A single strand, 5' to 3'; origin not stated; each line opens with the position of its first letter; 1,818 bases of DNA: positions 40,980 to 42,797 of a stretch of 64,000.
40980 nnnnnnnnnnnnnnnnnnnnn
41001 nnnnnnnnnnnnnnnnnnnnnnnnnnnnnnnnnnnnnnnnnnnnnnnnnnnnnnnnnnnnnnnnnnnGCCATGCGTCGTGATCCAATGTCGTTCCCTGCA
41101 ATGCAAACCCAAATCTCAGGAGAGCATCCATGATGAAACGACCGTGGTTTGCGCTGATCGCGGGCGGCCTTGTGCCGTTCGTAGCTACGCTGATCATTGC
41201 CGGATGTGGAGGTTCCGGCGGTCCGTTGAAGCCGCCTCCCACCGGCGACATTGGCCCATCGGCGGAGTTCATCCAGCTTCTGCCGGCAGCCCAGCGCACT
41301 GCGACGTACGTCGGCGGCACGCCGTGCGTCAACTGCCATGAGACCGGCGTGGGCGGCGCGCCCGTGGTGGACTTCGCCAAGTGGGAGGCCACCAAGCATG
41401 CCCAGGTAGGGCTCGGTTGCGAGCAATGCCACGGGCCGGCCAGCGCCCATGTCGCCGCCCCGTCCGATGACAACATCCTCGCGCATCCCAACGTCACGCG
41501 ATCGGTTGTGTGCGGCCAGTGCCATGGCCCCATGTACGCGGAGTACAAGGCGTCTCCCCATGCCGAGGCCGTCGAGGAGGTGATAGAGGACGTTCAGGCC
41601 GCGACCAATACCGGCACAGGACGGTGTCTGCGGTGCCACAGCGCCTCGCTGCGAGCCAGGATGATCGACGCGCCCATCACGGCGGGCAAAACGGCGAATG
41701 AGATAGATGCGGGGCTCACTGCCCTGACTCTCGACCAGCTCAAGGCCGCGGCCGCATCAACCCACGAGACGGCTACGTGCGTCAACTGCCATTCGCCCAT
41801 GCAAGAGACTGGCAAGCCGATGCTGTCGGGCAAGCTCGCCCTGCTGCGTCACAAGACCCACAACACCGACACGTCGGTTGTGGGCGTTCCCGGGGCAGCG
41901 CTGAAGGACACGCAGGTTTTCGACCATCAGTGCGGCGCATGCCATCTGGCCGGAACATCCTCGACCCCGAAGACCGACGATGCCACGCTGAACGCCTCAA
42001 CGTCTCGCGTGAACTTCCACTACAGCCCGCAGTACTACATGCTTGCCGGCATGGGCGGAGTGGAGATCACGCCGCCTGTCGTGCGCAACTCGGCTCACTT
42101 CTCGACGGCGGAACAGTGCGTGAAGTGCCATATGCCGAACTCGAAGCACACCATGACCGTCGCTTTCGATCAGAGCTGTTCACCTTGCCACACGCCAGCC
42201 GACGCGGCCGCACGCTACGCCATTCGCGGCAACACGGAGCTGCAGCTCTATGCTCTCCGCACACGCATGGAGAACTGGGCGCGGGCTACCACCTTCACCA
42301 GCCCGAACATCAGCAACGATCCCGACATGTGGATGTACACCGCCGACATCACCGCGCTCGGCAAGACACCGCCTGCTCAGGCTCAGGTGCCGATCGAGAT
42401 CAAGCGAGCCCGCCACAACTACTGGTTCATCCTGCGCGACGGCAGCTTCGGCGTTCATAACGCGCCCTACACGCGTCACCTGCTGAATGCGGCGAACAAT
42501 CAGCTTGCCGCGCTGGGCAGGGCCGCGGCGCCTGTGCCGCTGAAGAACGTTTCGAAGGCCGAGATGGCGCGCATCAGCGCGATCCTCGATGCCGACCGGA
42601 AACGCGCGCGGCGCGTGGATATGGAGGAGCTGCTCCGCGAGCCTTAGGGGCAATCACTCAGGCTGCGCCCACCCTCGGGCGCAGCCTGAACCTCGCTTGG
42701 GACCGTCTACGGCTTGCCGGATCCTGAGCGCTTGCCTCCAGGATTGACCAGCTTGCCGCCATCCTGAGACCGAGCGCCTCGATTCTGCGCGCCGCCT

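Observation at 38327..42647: Three-gene porin-cytochrome module (decaheme + beta-barrel + lipoprotein octaheme): putative outer-membrane electron conduit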

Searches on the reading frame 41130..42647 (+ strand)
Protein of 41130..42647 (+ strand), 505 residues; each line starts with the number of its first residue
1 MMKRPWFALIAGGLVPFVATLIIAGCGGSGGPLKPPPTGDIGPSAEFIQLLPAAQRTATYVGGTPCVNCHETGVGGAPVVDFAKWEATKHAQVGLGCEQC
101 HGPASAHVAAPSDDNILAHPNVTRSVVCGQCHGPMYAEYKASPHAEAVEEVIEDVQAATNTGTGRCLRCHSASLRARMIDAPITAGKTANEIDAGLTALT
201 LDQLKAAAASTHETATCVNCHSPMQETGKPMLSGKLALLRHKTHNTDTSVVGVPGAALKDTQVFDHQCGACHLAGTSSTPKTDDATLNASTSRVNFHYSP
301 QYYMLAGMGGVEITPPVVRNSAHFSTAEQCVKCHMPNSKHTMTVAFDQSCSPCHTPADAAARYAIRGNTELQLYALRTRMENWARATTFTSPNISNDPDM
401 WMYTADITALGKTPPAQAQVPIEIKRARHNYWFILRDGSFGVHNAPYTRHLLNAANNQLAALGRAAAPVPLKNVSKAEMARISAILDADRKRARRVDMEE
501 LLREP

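Call 3: search_protein_families(library=pfam, proteins=[window:41130-42647:+], max_evalue=1)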
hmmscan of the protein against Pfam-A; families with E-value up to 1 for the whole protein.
window:41130-42647:+ (505 aa): 9 families
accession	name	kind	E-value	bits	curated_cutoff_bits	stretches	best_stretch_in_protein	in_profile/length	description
PF14522.11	Cytochrome_C7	-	4.1e-13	49.4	24.8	3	87-171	5-67/67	Cytochrome c7 and related cytochrome c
PF22113.1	Mtrc-MtrF_II-IV_dom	-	9.8e-10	38.7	30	3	208-358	22-167/176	Outer membrane cytochrome MtrC/MtrF-like, domains II/IV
PF13435.11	Cytochrome_C554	-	1.1e-09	39.5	20.8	2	127-174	1-59/84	Cytochrome c554 and c-prime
PF14537.11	Cytochrom_c3_2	-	9.5e-09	36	25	2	90-172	2-66/79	Cytochrome c3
PF09699.15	Paired_CXXCH_1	-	6.5e-07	29.4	20.6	3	119-172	1-38/41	Doubled CXXCH motif (Paired_CXXCH_1)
PF02085.21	Cytochrom_CIII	-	1.8e-05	25.4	22.9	2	210-284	26-94/101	Class III cytochrome C family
PF13442.11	Cytochrome_CBB3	-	0.00066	20.4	27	0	261-286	7-31/68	Cytochrome C oxidase, cbb3-type, subunit III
PF02335.20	Cytochrom_C552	-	0.0015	18.1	24.1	2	319-485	236-398/438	Cytochrome c552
PF09430.16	EMC7_beta-sandw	-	0.24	12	26.6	1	418-457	10-48/122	ER membrane protein complex subunit 7, beta-sandwich domain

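Call 4: search_protein_families(library=ncbifam, proteins=[window:41130-42647:+], max_evalue=1)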
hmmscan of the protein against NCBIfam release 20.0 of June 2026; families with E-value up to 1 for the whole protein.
window:41130-42647:+ (505 aa): 7 families
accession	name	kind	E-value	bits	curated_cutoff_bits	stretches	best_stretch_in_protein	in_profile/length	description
NF041028.1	decahem_GSU2203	exception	2.4e-11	43.4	325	1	52-146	26-123/317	GSU2203 family decaheme c-type cytochrome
TIGR03153.1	cytochr_NrfH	equivalog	4.6e-11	42.9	134.2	2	208-283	46-120/138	cytochrome c nitrite reductase small subunit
NF041198.1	UshA_like_PCGU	equivalog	1.3e-10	40.4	275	2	65-120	444-499/519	UshA-like (seleno)protein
TIGR03508.1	decahem_SO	subfamily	3.8e-08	33.1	192.2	3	63-115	2-55/258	DmsE family decaheme c-type cytochrome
TIGR01905.1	paired_CXXCH_1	subfamily_domain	0.023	14.6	25.2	0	348-367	7-26/41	doubled CXXCH domain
TIGR03146.1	cyt_nit_nrfB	equivalog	0.099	12.9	166.6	1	96-142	13-57/145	cytochrome c nitrite reductase pentaheme subunit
NF040886.1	cyt_C_like_Sec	equivalog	0.38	9.3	250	2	166-272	48-161/423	multiheme c-type cytochrome (seleno)protein ExtKL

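Call 26: search_solved_structures(query=window:41130-42644:+, max_evalue=0.1)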
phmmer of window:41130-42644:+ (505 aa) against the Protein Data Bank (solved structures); distinct sequences matched with E-value up to 0.1: 4.
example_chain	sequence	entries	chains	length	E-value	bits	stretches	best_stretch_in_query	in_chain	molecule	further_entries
6qvm_A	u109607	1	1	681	2.5e-07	33.2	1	65-272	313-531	Multiheme cytochrome cf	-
6i5b_A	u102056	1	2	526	8.6e-06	28.2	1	65-133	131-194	Uncharacterized protein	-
28pb_A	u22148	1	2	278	0.0037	19.5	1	65-146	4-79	Cytochrome c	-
1bvb_A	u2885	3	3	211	0.034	16.3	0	59-104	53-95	CYTOCHROME C-554 | CYTOCHROME C554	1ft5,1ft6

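Call 35: find_homologous_proteins(query=window:41130-42644:+)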
Query window:41130-42644:+ (505 aa): 160 proteins with E <= 0.001 among 8000 candidates; the best 120 are listed.
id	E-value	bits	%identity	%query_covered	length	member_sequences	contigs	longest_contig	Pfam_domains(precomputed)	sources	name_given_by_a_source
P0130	0.0e+0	1168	100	100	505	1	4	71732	PF09699.16,PF14537.12,PF13435.12,PF02085.22,PF14522.12,PF22113.2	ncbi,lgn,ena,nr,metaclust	ncbi:MAG: hypothetical protein GX446_02770 [Chthonomonadales bacterium]|nr:hypothetical protein [Cht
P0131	7.6e-286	967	82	99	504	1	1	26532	PF09699.16,PF14537.12,PF13435.12,PF13442.12,PF14522.12,PF22113.2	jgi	jgi:cytochrome c5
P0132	3.6e-272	922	81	96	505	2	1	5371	PF14537.12,PF13435.12,PF02085.22,PF13442.12,PF14522.12,PF22113.2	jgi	jgi:cytochrome c5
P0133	3.1e-259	879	76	99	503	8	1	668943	PF14537.12,PF13435.12,PF02085.22,PF02335.21,PF14522.12,PF22113.2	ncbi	-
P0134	3.2e-159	549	53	100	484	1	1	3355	PF09699.16,PF14537.12,PF02085.22,PF13442.12,PF14522.12,PF22113.2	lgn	-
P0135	7.0e-158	545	52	99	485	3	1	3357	PF09699.16,PF14537.12,PF13435.12,PF13442.12,PF14522.12,PF22113.2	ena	-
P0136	2.4e-154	533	53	99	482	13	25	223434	PF09699.16,PF14537.12,PF13435.12,PF13442.12,PF14522.12,PF22113.2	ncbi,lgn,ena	-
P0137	1.1e-153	531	52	96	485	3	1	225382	PF09699.16,PF14537.12,PF13435.12,PF14522.12,PF22113.2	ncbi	-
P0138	2.0e-153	530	51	99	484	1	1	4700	PF09699.16,PF14537.12,PF13435.12,PF14522.12,PF22113.2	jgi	-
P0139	3.2e-147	510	49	99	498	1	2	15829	PF09699.16,PF14537.12,PF13435.12,PF14522.12,PF22113.2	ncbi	-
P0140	2.0e-142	494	48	98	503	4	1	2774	PF09699.16,PF14537.12,PF13435.12,PF14522.12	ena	-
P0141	4.3e-142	493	49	91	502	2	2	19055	PF09699.16,PF14537.12,PF13435.12,PF14522.12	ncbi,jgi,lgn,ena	-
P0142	7.9e-142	492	50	93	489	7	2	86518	PF09699.16,PF14537.12,PF13435.12,PF02335.21,PF14522.12,PF22113.2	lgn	-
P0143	1.1e-141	491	48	92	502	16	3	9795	PF14537.12,PF13435.12,PF14522.12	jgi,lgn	-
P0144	1.9e-141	491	47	98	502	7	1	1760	PF14537.12,PF13435.12,PF14522.12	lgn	-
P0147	1.2e-139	485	48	99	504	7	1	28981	PF09699.16,PF14537.12,PF13435.12,PF02335.21,PF14522.12,PF22113.2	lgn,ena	-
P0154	7.2e-135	469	47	90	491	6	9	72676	PF09699.16,PF14537.12,PF13435.12,PF02085.22,PF13442.12,PF14522.12,PF22113.2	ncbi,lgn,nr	ncbi:MAG: hypothetical protein HPY54_08980 [Chthonomonadetes bacterium]|nr:hypothetical protein [Cht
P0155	9.2e-135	468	50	89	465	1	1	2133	PF14537.12,PF13435.12,PF02335.21,PF14522.12,PF22113.2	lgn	-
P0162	8.0e-134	465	49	91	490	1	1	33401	PF14537.12,PF13435.12,PF02085.22,PF13442.12,PF14522.12,PF22113.2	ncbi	ncbi:MAG: multiheme c-type cytochrome [Armatimonadota bacterium]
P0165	5.6e-132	459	49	98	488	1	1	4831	PF09699.16,PF14537.12,PF13435.12,PF02085.22,PF02335.21,PF14522.12,PF22113.2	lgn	-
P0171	8.6e-127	442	45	98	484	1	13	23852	PF09699.16,PF14537.12,PF13435.12,PF14522.12,PF22113.2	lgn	-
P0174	1.9e-120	421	45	92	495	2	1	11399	PF09699.16,PF14537.12,PF13435.12,PF02335.21,PF14522.12,PF22113.2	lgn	-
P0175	2.7e-120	421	45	99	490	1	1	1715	PF14537.12,PF13435.12,PF14522.12,PF22113.2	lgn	-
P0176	2.2e-119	418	46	90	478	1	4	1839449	PF09699.16,PF14537.12,PF13435.12,PF02335.21,PF14522.12,PF22113.2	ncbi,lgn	-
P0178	3.9e-119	417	45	97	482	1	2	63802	PF09699.16,PF14537.12,PF13435.12,PF13442.12,PF02335.21,PF14522.12,PF22113.2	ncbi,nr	ncbi:MAG: hypothetical protein NZ959_03620 [Armatimonadetes bacterium]|nr:hypothetical protein [Arma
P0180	1.4e-117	412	44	98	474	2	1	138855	PF09699.16,PF14537.12,PF14522.12,PF22113.2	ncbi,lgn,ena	-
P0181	9.0e-117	409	44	99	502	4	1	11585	PF14537.12,PF02085.22,PF14522.12,PF22113.2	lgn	-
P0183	1.4e-115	405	45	92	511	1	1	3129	PF09699.16,PF14537.12,PF13435.12,PF02335.21,PF14522.12,PF22113.2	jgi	jgi:hypothetical protein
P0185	2.6e-114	401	43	98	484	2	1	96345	PF14537.12,PF14522.12,PF22113.2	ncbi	ncbi:MAG: multiheme c-type cytochrome [Fimbriimonas sp.]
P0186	1.0e-113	399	43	98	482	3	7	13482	PF14537.12,PF02335.21,PF14522.12,PF22113.2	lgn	-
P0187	1.9e-112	395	42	99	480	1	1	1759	PF14537.12,PF13435.12,PF02335.21,PF14522.12,PF22113.2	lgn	-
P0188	4.5e-112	394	46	95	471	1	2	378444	PF09699.16,PF14537.12,PF13435.12,PF14522.12,PF22113.2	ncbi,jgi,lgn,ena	jgi:hypothetical protein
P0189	5.1e-112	393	42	99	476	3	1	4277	PF09699.16,PF14537.12,PF02335.21,PF14522.12,PF22113.2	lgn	-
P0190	1.5e-111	392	44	98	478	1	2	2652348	PF09699.16,PF14537.12,PF13435.12,PF13442.12,PF02335.21,PF14522.12,PF22113.2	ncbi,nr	ncbi:MAG: cytochrome c3 family protein [Fimbriimonadaceae bacterium]|nr:cytochrome c3 family protein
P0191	3.0e-111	391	44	99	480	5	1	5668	PF14537.12,PF02335.21,PF14522.12,PF22113.2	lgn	-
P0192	3.2e-111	391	43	98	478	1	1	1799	PF09699.16,PF14537.12,PF14522.12,PF22113.2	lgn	-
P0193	9.6e-111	389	43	99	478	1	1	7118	PF09699.16,PF14537.12,PF13435.12,PF02335.21,PF14522.12,PF22113.2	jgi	jgi:hypothetical protein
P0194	3.6e-110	387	41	99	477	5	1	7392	PF09699.16,PF14537.12,PF13435.12,PF14522.12,PF22113.2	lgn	-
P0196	5.3e-110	387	42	99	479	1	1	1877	PF09699.16,PF14537.12,PF13435.12,PF02335.21,PF14522.12,PF22113.2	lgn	-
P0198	7.6e-110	386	44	90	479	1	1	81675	PF09699.16,PF14537.12,PF02085.22,PF14522.12,PF22113.2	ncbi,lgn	-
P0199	1.0e-109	386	45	98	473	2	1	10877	PF09699.16,PF14537.12,PF02335.21,PF14522.12,PF22113.2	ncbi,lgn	ncbi:MAG: multiheme c-type cytochrome [Fimbriimonadaceae bacterium]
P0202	2.9e-109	384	42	99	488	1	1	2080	PF14537.12,PF02335.21,PF14522.12,PF22113.2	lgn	-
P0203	3.1e-109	384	43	99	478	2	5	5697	PF09699.16,PF14537.12,PF13435.12,PF14522.12,PF22113.2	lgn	-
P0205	9.1e-109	383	41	99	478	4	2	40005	PF09699.16,PF14537.12,PF13435.12,PF14522.12,PF22113.2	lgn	-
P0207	2.0e-108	382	43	99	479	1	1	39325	PF09699.16,PF14537.12,PF13442.12,PF02335.21,PF14522.12,PF22113.2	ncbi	-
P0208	2.5e-108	381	41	99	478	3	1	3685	PF09699.16,PF14537.12,PF13435.12,PF14522.12,PF22113.2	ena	-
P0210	7.8e-108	380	42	99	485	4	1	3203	PF14537.12,PF14522.12,PF22113.2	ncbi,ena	-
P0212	2.8e-107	378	43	98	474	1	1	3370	PF09699.16,PF14537.12,PF13435.12,PF02085.22,PF14522.12,PF22113.2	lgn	-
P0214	4.8e-107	377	42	98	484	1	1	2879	PF09699.16,PF14537.12,PF13435.12,PF14522.12,PF22113.2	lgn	-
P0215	7.9e-107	376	41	99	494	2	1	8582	PF09699.16,PF14537.12,PF14522.12,PF22113.2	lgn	-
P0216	1.1e-106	376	44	98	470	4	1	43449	PF09699.16,PF14537.12,PF13435.12,PF02335.21,PF14522.12,PF22113.2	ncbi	-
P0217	1.6e-106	375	43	98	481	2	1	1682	PF14537.12,PF14522.12,PF22113.2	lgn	-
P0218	1.8e-106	375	41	98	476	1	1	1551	PF09699.16,PF14537.12,PF13435.12,PF13442.12,PF02335.21,PF14522.12,PF22113.2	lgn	-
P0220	2.5e-106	375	41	99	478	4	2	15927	PF09699.16,PF14537.12,PF13435.12,PF02085.22,PF13442.12,PF02335.21,PF14522.12,PF22113.2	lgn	-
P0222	8.3e-106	373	40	98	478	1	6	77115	PF09699.16,PF14537.12,PF13435.12,PF02085.22,PF13442.12,PF02335.21,PF14522.12,PF22113.2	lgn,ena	-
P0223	8.4e-106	373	42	98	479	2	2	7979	PF09699.16,PF14537.12,PF13435.12,PF13442.12,PF02335.21,PF14522.12,PF22113.2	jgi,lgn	-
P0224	1.7e-105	372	43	95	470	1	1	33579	PF09699.16,PF14537.12,PF13435.12,PF14522.12,PF22113.2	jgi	jgi:hypothetical protein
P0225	1.9e-105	372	41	99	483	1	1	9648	PF14537.12,PF13435.12,PF02335.21,PF14522.12,PF22113.2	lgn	-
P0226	3.7e-105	371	44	93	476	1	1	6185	PF09699.16,PF14537.12,PF02085.22,PF02335.21,PF14522.12,PF22113.2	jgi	-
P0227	4.0e-105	371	41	98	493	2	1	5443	PF14537.12,PF02335.21,PF14522.12,PF22113.2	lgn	-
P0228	6.4e-105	370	41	99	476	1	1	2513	PF09699.16,PF14537.12,PF13435.12,PF14522.12,PF22113.2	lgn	-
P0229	8.6e-105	370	41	98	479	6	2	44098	PF09699.16,PF14537.12,PF13442.12,PF14522.12,PF22113.2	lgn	-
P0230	1.2e-104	369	43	91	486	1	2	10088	PF09699.16,PF14537.12,PF13435.12,PF02335.21,PF14522.12,PF22113.2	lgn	-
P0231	1.2e-104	369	40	99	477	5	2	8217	PF09699.16,PF14537.12,PF13435.12,PF02085.22,PF02335.21,PF14522.12,PF22113.2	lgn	-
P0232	1.6e-104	369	43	97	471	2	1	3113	PF09699.16,PF14537.12,PF02085.22,PF14522.12,PF22113.2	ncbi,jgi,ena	jgi:formate-dependent nitrite reductase cytochrome c552 subunit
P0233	1.9e-104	369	41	99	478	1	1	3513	PF14537.12,PF02335.21,PF14522.12,PF22113.2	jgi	jgi:hypothetical protein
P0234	2.2e-104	368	41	99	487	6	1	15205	PF14537.12,PF02335.21,PF14522.12,PF22113.2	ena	-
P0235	8.9e-104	366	42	99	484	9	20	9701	PF14537.12,PF14522.12,PF22113.2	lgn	-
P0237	1.9e-103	365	41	98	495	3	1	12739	PF14537.12,PF14522.12,PF22113.2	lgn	-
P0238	3.0e-103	365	40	99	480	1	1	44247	PF09699.16,PF14537.12,PF13435.12,PF14522.12,PF22113.2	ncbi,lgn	-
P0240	1.1e-102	363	42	98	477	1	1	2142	PF09699.16,PF14537.12,PF13435.12,PF22678.2,PF02085.22,PF13442.12,PF02335.21,PF14522.12,PF22113.2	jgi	jgi:formate-dependent nitrite reductase cytochrome c552 subunit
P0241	1.8e-102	362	43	95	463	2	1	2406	PF09699.16,PF14537.12,PF14522.12,PF22113.2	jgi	jgi:hypothetical protein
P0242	2.0e-102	362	41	99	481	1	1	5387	PF14537.12,PF02335.21,PF14522.12,PF22113.2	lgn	-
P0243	2.5e-102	362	39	98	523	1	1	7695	PF14522.12,PF22113.2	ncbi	-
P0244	3.0e-102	361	41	98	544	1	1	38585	PF14537.12,PF14522.12,PF22113.2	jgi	jgi:hypothetical protein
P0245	5.8e-102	360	40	98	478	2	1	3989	PF14537.12,PF13435.12,PF02335.21,PF14522.12,PF22113.2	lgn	-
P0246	7.0e-102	360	43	84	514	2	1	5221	PF09699.16,PF14537.12,PF13442.12,PF14522.12,PF22113.2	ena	-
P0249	1.2e-101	359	43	94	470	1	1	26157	PF09699.16,PF14537.12,PF13435.12,PF13442.12,PF14522.12,PF22113.2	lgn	-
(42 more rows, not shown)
